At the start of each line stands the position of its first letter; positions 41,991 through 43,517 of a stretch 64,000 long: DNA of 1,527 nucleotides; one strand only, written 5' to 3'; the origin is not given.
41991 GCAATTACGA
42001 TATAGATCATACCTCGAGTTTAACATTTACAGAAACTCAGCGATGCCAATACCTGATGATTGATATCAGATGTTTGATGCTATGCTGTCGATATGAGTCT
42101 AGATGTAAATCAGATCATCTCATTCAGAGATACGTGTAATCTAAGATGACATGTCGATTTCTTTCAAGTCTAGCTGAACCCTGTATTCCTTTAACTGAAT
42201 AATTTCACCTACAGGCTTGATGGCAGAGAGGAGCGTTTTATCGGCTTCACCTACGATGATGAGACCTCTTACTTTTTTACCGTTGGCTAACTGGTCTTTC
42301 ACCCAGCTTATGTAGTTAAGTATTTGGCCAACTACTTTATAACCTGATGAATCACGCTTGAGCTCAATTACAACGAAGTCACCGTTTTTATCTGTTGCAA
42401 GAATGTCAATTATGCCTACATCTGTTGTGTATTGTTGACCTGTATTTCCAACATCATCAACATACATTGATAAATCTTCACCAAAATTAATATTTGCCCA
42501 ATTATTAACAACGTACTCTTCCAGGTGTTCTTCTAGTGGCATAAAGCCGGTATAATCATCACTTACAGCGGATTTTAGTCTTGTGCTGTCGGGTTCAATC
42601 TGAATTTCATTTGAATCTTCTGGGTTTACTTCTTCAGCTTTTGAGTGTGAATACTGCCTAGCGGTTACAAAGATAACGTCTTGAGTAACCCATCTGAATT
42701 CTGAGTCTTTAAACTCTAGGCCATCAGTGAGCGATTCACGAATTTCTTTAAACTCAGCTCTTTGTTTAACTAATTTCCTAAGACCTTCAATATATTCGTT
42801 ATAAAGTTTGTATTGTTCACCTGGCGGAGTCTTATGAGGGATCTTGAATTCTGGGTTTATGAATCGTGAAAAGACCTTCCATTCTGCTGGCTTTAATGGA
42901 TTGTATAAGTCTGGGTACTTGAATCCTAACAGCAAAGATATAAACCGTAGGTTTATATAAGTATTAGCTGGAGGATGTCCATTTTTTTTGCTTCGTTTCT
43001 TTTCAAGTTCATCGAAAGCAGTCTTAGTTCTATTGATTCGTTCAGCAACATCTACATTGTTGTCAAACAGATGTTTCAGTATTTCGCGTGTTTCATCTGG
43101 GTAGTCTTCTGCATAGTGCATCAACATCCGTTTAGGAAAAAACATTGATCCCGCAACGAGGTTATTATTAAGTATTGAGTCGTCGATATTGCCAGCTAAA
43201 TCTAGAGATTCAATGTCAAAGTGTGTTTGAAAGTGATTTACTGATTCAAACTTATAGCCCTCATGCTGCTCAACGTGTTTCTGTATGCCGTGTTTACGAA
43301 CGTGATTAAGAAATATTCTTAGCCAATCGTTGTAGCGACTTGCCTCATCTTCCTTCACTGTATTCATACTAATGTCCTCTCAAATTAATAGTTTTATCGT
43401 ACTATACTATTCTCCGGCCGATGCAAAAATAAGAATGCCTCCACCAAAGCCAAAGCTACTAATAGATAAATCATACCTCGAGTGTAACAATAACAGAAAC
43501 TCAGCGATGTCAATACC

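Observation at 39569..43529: Three nested copies of the 5-prime end and promoter of one small TM-HTH gene separate successive cassettes: an integration or accretion hotspot without a visible recombinase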

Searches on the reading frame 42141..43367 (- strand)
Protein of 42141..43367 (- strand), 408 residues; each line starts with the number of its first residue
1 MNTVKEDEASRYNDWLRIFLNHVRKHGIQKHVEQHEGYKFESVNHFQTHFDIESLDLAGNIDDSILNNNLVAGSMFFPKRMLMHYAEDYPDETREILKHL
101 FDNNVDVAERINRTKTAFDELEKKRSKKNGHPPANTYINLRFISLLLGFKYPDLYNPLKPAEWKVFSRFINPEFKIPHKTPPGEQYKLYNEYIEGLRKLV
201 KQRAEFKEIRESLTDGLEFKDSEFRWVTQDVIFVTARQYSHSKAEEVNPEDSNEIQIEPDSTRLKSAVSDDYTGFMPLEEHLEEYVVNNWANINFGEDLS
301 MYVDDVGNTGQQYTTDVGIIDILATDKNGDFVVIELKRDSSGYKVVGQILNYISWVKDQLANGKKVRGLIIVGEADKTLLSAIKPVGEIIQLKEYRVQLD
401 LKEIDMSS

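Call 12: search_protein_families(library=pfam, proteins=[window:42141-43367:-], max_evalue=0.01)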
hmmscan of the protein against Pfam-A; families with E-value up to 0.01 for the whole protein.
window:42141-43367:- (408 aa): 3 families
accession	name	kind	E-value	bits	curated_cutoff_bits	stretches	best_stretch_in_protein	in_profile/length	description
PF01939.22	NucS_C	-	1.6e-09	38.2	24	1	311-371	25-84/124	Endonuclease NucS C-terminal domain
PF06250.17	YhcG_C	-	0.0013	19.1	32.5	1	329-400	71-145/157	YhcG PDDEXK nuclease domain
PF14281.12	PDDEXK_4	-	0.0058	17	22.3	0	312-366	70-125/183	PD-(D/E)XK nuclease superfamily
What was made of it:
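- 42066..43409 (-): Cassette B: a NucS-like PD-(D/E)XK nuclease gene (42141-43367) with short unique flanks. GC is 37-40%. Pfam NucS_C (call 12).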

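Call 44: find_encoding_contigs(protein=window:42141-43367:-, flank=10000, max_places=10)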
Protein window:42141-43367:- (408 aa): 1 contig read that carries it; 1 place shown.
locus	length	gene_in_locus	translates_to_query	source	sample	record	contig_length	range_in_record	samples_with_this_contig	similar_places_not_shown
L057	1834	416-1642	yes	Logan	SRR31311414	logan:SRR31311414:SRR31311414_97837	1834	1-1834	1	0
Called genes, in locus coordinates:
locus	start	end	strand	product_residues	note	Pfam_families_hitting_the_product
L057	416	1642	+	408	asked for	PF01939:NucS_C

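Call 48: search_protein_families(library=padloc, proteins=[window:42141-43367:-], max_evalue=0.001)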
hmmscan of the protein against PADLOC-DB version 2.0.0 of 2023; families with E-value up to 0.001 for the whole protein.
window:42141-43367:- (408 aa): 12 families
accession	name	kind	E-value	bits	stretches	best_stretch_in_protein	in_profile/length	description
PDLC04824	PDC-S02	-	4e-32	109.6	1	265-402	170-306/308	-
PDLC04799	PDC-S02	-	3e-25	87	1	269-401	173-305/308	-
PDLC04916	PDC-S11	-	2.1e-13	48.1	1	309-358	46-96/358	-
PDLC04913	PDC-S11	-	2.8e-09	34.5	1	319-357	61-99/375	-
PDLC04915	PDC-S11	-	5e-09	33.9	1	319-357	61-99/379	-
PDLC04910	PDC-S11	-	2.2e-07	28.4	1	320-356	61-97/359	-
PDLC04946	PDC-S18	-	2.9e-06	24.5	1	314-360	67-115/365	-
PDLC04909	PDC-S11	-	8.4e-06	23.6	1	320-353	62-95/347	-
PDLC04944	PDC-S18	-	2.9e-05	21.6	1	315-357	51-93/307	-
PDLC04810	PDC-S02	-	8.8e-05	19.9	1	320-402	247-333/355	-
PDLC04914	PDC-S11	-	0.00031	18.1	0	320-360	57-97/314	-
PDLC04813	PDC-S02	-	0.00048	18.1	1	327-403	73-152/175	-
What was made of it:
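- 42066..43409 (-): PADLOC candidate PDC-S02, 4e-32 (call 48).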

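Call 52: find_homologous_proteins(query=window:42141-43367:-, max_evalue=1e-10)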
Query window:42141-43367:- (408 aa): 260 proteins with E <= 1e-10 among 3306 candidates; the best 120 are listed.
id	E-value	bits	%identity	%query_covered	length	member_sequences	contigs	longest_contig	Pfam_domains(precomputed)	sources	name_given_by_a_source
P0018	1.3e-273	925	100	100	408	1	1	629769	PF01939.22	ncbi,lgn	-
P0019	7.3e-240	814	87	98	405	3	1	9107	PF01939.22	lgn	-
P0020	4.3e-183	627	68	100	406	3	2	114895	PF01939.22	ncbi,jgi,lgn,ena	jgi:hypothetical protein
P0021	2.7e-162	559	61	98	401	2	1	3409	PF01939.22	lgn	-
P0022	1.3e-159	550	62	98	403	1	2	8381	PF01939.22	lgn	-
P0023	2.0e-158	546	61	99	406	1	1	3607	PF01939.22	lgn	-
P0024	3.3e-158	545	60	99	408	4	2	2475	PF01939.22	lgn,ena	-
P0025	1.9e-155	536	61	96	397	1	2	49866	PF01939.22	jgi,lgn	jgi:hypothetical protein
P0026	2.0e-155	536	60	96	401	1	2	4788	PF01939.22,PF06250.18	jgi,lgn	jgi:hypothetical protein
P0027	2.7e-155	536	59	97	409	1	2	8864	PF01939.22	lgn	-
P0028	6.3e-155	534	60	99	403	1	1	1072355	PF01939.22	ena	-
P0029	9.2e-154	531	59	96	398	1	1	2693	PF01939.22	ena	-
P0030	1.8e-153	530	59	97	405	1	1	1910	PF01939.22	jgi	jgi:hypothetical protein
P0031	9.0e-152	524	59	96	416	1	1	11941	PF01939.22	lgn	-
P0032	2.6e-151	523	60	97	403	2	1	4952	PF01939.22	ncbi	-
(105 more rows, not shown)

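Call 53: find_encoding_contigs(protein=P0019, flank=8000, max_places=4)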
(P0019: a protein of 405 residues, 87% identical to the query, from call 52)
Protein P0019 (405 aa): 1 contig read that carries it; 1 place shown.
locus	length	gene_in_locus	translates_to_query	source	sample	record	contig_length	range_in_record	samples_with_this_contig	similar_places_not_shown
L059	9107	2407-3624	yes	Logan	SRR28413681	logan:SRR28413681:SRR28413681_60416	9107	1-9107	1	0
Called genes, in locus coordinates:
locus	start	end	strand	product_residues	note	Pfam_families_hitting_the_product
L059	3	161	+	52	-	?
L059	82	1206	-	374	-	PF00145:DNA_methylase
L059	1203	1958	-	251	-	PF01555:N6_N4_Mtase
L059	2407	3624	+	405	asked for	PF01939:NucS_C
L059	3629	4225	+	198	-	-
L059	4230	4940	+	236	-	PF22507:DUF6994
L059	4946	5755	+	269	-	-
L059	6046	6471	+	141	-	-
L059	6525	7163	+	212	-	-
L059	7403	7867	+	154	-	PF03575:Peptidase_S51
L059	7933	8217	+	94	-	-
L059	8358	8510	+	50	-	-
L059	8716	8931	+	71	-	-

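Call 54: find_encoding_contigs(protein=P0020, flank=8000, max_places=4)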
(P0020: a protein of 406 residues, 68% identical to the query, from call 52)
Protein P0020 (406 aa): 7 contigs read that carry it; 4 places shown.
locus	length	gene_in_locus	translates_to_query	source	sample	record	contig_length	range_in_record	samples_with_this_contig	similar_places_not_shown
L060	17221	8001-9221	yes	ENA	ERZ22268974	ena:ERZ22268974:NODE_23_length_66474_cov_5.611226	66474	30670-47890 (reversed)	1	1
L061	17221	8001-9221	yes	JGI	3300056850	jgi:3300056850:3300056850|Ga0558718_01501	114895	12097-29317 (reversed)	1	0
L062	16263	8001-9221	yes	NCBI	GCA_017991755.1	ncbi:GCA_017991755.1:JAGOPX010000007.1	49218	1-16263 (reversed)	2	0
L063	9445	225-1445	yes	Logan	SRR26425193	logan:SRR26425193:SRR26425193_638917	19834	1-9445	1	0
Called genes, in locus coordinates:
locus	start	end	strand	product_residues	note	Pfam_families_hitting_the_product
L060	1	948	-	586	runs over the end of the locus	PF00664:ABC_membrane, PF02463:SMC_N, PF00005:ABC_tran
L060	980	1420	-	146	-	PF02643:DUF192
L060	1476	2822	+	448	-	-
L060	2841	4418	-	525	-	PF02142:MGS, PF01808:AICARFT_IMPCHas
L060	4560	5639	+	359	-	-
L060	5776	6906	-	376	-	PF00578:AhpC-TSA, PF08534:Redoxin, PF13905:Thioredoxin_8, PF17991:Thioredoxin_10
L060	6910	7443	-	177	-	PF01625:PMSR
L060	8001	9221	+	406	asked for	PF01939:NucS_C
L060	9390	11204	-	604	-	PF01555:N6_N4_Mtase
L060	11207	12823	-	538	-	-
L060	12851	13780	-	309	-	-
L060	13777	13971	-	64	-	PF12728:HTH_17, PF00376:MerR (weak), PF13411:MerR_1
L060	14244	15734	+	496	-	PF11074:DUF2779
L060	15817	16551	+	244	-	PF00571:CBS (weak)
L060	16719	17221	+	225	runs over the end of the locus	-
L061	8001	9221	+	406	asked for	PF01939:NucS_C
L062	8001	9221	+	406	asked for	PF01939:NucS_C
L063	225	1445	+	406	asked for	PF01939:NucS_C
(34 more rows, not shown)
